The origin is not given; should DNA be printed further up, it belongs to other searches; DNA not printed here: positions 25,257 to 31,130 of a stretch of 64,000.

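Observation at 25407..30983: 1858-aa pilin-like giant protein: prepilin signal, four LamG jelly-roll domains and about 20 Cys-rich metal-binding-like repeats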

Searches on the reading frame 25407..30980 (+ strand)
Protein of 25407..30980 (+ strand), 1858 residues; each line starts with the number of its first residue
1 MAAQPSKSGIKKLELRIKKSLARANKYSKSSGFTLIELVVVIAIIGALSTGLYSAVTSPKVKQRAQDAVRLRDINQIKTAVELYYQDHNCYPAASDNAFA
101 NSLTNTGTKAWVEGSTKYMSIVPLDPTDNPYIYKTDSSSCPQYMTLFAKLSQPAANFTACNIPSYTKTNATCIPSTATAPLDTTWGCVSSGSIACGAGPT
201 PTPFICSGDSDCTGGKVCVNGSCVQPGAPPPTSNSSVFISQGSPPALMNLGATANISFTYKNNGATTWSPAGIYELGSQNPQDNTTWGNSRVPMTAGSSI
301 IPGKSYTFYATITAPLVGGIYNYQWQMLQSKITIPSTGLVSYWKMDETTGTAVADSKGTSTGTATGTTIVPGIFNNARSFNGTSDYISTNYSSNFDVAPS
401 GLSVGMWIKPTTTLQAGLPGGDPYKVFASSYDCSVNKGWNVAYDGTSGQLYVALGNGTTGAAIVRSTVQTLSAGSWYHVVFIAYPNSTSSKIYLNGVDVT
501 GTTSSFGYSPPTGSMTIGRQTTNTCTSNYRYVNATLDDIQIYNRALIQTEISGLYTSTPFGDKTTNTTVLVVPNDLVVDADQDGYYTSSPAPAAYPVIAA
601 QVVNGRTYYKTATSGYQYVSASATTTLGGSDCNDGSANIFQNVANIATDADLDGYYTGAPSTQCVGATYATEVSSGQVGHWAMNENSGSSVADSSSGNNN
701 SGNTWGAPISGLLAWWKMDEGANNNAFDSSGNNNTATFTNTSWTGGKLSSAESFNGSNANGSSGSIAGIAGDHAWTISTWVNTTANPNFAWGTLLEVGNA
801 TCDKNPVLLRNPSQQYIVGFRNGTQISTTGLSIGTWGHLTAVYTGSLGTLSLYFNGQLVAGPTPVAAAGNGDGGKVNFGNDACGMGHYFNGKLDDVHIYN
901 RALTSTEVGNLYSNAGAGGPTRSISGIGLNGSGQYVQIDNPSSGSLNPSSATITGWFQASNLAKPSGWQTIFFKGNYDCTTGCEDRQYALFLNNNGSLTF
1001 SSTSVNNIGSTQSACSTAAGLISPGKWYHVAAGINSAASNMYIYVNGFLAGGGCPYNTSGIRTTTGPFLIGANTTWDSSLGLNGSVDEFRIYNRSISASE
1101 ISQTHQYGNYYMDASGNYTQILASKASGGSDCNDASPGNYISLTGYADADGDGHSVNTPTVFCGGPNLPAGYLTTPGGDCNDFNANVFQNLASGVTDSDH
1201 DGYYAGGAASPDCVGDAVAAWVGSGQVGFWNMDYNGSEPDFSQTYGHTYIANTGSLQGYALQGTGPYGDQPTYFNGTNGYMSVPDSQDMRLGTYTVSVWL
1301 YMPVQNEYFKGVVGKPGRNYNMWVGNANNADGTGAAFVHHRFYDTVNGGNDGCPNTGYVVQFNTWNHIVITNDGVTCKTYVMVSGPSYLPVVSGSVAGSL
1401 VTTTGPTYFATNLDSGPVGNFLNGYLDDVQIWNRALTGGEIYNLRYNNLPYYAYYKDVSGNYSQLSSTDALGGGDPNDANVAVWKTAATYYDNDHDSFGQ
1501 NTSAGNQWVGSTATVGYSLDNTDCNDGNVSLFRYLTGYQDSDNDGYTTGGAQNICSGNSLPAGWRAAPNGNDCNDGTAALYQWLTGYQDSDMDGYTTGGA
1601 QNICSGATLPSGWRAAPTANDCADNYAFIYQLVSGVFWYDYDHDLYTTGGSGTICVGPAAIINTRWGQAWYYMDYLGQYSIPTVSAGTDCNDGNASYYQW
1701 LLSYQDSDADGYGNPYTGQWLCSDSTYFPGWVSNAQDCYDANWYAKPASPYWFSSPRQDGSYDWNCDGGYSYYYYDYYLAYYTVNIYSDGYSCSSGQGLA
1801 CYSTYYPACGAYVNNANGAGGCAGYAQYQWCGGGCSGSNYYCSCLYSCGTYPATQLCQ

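Call 3: search_protein_families(library=pfam, proteins=[window:25407-30980:+], max_evalue=1)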
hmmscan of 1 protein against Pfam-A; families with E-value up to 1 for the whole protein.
window:25407-30980:+ (1858 aa): 8 families
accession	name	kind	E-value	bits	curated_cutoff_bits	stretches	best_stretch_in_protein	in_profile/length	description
PF13385.13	Laminin_G_3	-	2.2e-77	258.8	27.6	4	930-1102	1-151/151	Concanavalin A-like lectin/glucanases superfamily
PF07963.17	N_methyl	-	3.8e-07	29.9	21.2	1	28-53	2-27/27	Prokaryotic N-terminal methylation motif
PF02973.23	Sialidase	-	2.5e-05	24.3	26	0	487-552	116-182/189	Sialidase, N-terminal domain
PF08334.16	T2SSG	-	6.3e-05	23.4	21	1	64-138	8-81/108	Type II secretion system (T2SS), protein G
PF16158.11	N_BRCA1_IG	-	0.0075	17.2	28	1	253-329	13-92/108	Ig-like domain from next to BRCA1 gene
PF23416.1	DUF7107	-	0.017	15.9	24.6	1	206-225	2-21/48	Domain of unknown function (DUF7107)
PF04706.18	Dickkopf_N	-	0.023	15.4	25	1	206-224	33-51/51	Dickkopf N-terminal cysteine-rich region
PF21164.2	Dumpy_DPY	-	0.35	11.3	27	0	206-226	4-24/24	Dumpy, DPY module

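Call 4: search_protein_families(library=ncbifam, proteins=[window:25407-30980:+], max_evalue=1)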
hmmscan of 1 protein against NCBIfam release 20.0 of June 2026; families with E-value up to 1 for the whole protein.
window:25407-30980:+ (1858 aa): 9 families
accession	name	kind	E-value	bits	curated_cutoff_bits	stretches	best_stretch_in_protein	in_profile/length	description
NF052521.1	TafC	equivalog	6.4e-24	84.7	410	4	339-562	148-367/373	TafC family fimbrial protein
TIGR01710.1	typeII_sec_gspG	equivalog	1.6e-12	47.6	88.85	1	31-139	1-107/134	type II secretion system major pseudopilin GspG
TIGR02532.1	IV_pilin_GFxxxE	domain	7e-06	25.7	16.3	1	31-52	2-23/24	prepilin-type N-terminal cleavage/methylation domain-containing protein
TIGR01708.2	typeII_sec_gspH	equivalog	9.5e-05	22.4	80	1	30-68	1-39/169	type II secretion system minor pseudopilin GspH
NF007862.0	PRK10574.1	equivalog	0.00055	20.1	138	1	29-92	3-64/145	prepilin peptidase-dependent pilin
NF041775.1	typeIV_PilA_Myxo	equivalog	0.0012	18.9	400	1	29-87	9-65/214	type IV pilin protein PilA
NF007800.0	PRK10506.1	equivalog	0.0072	16.2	158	1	26-73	4-52/163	prepilin peptidase-dependent protein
TIGR01711.1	gspJ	equivalog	0.016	15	64.85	1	32-62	2-32/192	type II secretion system minor pseudopilin GspJ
NF040999.1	pilin_ComGC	equivalog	0.069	13.3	75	1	31-95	2-64/84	competence type IV pilus major pilin ComGC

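Call 14: find_homologous_proteins(query=window:25407-30980:+, max_evalue=0.00001)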
Query window:25407-30980:+ (1858 aa): 61 proteins with E <= 0.00001 among 8000 candidates.
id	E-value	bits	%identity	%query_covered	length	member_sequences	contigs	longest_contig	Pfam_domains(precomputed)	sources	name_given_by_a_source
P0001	0.0e+0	4294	100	100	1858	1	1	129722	PF07963.18,PF13385.14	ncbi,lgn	-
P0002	4.9e-192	659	44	5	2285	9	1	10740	PF16353.12,PF24544.2,PF10989.14,PF13927.13,PF16116.11,PF07705.18,PF16158.12,PF10633.16,PF27624.1,PF07995.18,PF04234.19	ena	-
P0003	1.1e-191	658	47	7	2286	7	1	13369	PF10989.14,PF13927.13,PF16116.11,PF07705.18,PF16158.12,PF10633.16,PF02221.21,PF27624.1,PF07995.18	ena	-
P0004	6.7e-164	566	40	7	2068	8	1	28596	PF10989.14,PF16116.11,PF07705.18,PF16158.12,PF10633.16,PF07995.18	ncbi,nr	ncbi:hypothetical protein LBMAG56_17370 [Verrucomicrobiota bacterium]|nr:hypothetical protein LBMAG5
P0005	1.2e-162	562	43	5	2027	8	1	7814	PF10989.14,PF13473.13,PF16116.11,PF07705.18,PF16158.12,PF07995.18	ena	-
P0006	4.8e-151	523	39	5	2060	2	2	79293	PF07705.18,PF16158.12,PF07995.18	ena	-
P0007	8.1e-96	340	27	16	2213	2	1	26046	PF07953.21,PF00354.25,PF13385.14,PF02973.23,PF02210.32,PF00054.31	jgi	jgi:hypothetical protein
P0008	8.5e-95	337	27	21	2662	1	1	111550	PF21722.5,PF07953.21,PF13385.14,PF02973.23,PF02210.32,PF00054.31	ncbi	-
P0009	1.4e-87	313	43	12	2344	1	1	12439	PF00354.25,PF13385.14,PF02973.23,PF02210.32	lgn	-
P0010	3.0e-68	249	38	12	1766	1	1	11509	PF00354.25,PF13385.14,PF02973.23,PF10102.15,PF02210.32,PF00054.31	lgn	-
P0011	3.1e-64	236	38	5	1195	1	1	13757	PF00413.31,PF10989.14,PF16116.11,PF16158.12,PF05345.19,PF10633.16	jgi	jgi:hypothetical protein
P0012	7.4e-63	231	51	5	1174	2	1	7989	PF00413.31,PF10989.14,PF22352.3,PF07705.18,PF16158.12,PF05345.19,PF10633.16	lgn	-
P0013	1.5e-51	194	30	24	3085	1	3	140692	PF22925.4,PF07953.21,PF06439.19,PF13385.14,PF25788.3,PF02210.32,PF00054.31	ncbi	-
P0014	3.6e-50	189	31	12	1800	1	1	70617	PF22925.4,PF07953.21,PF13385.14,PF02973.23,PF10102.15,PF02210.32,PF00054.31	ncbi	-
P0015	1.1e-49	187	25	21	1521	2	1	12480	PF07953.21,PF00354.25,PF13385.14,PF02973.23,PF02210.32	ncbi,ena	-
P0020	1.0e-43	168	37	12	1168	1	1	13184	PF01839.30,PF00413.31,PF13517.13,PF16158.12,PF05345.19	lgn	-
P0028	1.2e-36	144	46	6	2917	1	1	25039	PF05593.20,PF17957.8,PF16158.12,PF03534.19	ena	-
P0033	1.2e-28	118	47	5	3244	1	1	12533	PF12256.15,PF05593.20,PF17957.8,PF16158.12,PF25023.2,PF03534.19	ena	-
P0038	3.0e-25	106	39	7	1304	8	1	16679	PF01833.31,PF16158.12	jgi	-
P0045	1.0e-20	91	42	5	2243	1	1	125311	PF05593.20,PF13517.13,PF07705.18,PF16158.12,PF03534.19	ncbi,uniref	ncbi:NBR1-Ig-like domain-containing protein, partial [Ideonella sp.]|uniref:NBR1-Ig-like domain-cont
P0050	6.7e-17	79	47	5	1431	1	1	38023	PF07646.22,PF13418.13,PF12768.14,PF24681.2,PF17164.11,PF13415.13,PF13385.14,PF24981.2,PF01344.32,PF25210.2,PF16158.12,PF14252.12,PF18755.7,PF24996.1,PF07250.18,PF13964.13,PF13854.13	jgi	jgi:N-acetylneuraminic acid mutarotase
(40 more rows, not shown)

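Call 15: find_encoding_contigs(protein=P0001, flank=10000, max_places=3)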
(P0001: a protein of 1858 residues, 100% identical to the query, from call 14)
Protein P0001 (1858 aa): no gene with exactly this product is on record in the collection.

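Call 16: list_cluster_members(proteins=[P0001])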
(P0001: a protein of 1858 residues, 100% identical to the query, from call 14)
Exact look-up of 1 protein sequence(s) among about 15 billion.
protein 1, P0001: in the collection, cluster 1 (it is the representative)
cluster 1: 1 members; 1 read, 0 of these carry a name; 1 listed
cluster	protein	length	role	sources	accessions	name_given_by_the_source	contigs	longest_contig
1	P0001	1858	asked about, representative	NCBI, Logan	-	-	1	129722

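Call 25: find_related_loci(query=window:25407-30980:+, collection=genome_contigs, flank=10000)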
Query window:25407-30980:+ (1858 aa) in genome_contigs; peptide patterns used: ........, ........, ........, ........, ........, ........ (x = any residue, [..] = any of these).
19 stretches matched a pattern; 13 encode a relative of the query (tblastn E <= 1e-3); 13 distinct loci.
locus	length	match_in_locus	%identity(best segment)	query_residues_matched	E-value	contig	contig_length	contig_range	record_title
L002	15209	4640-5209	36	10-195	2e-25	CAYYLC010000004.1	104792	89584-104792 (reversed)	MAG TPA_asm: uncultured Gammaproteobacteria bacterium isolate binchicken_co173_361 genome assembly, contig: NODE_558_len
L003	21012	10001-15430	26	335-1445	1e-24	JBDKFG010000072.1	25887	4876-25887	MAG: Verrucomicrobiota bacterium isolate eastriver_2019_sw_WHONDRS-S19S_0100_F_bin.20 scaffold_222, whole genome shotgun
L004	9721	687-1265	35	337-1444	2e-19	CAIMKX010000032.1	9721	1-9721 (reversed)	uncultured bacterium isolate AM-2014-D8_bin-0381 genome assembly, contig: bin-0381:32/56, whole genome shotgun sequence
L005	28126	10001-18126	32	329-1470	1e-17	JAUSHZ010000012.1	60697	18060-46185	MAG: bacterium isolate E14_metabat.bin.214 E14_k141_1495820, whole genome shotgun sequence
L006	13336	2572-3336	31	712-965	6e-14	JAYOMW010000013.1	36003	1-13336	MAG: Opitutia bacterium isolate 139570_S171_metabat_bins_sspec.tsv.063_sub NODE_954_length_36003_cov_8.915795, whole gen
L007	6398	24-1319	30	337-1456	6e-13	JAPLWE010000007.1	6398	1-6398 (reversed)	MAG: Candidatus Gribaldobacteria bacterium isolate LacPavin_0419_WC90_MAG_39_10 LacPavin_0419_WC90_scaffold_1891, whole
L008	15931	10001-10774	27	313-1131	1e-12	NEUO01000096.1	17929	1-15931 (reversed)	MAG: Verrucomicrobiia bacterium Tous-C4TDCM Verrucomicrobiae-Tous-C4TDCM-C96, whole genome shotgun sequence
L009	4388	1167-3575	28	380-965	1e-11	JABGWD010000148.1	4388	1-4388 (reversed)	MAG: Opitutia bacterium isolate SI034_bin43 k141_705732, whole genome shotgun sequence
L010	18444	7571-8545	31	339-962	2e-11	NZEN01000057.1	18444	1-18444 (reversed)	MAG: Opitutia bacterium isolate ARS1007 14401, whole genome shotgun sequence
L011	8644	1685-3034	28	328-917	9e-10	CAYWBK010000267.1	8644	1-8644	MAG TPA_asm: uncultured Armatimonadia bacterium isolate binchicken_co3_96 genome assembly, contig: NODE_26685_length_864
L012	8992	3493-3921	25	1009-1150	5e-5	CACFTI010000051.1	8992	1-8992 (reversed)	uncultured Verrucomicrobia bacterium isolate AG-908-P09 genome assembly, contig: AG-908-P09_NODE_51, whole genome shotgu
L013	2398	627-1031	43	713-911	2e-4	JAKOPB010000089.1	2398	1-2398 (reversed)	MAG: Nanobdellati archaeon isolate DKSSA4_metawrap_30_20_bin.191 k141_195393_length_2398_cov_46.2424, whole genome shotg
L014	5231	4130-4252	46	712-751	1e-3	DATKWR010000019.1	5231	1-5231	MAG TPA_asm: Sedimentisphaerales bacterium isolate SMAG_U14168 k141_347315, whole genome shotgun sequence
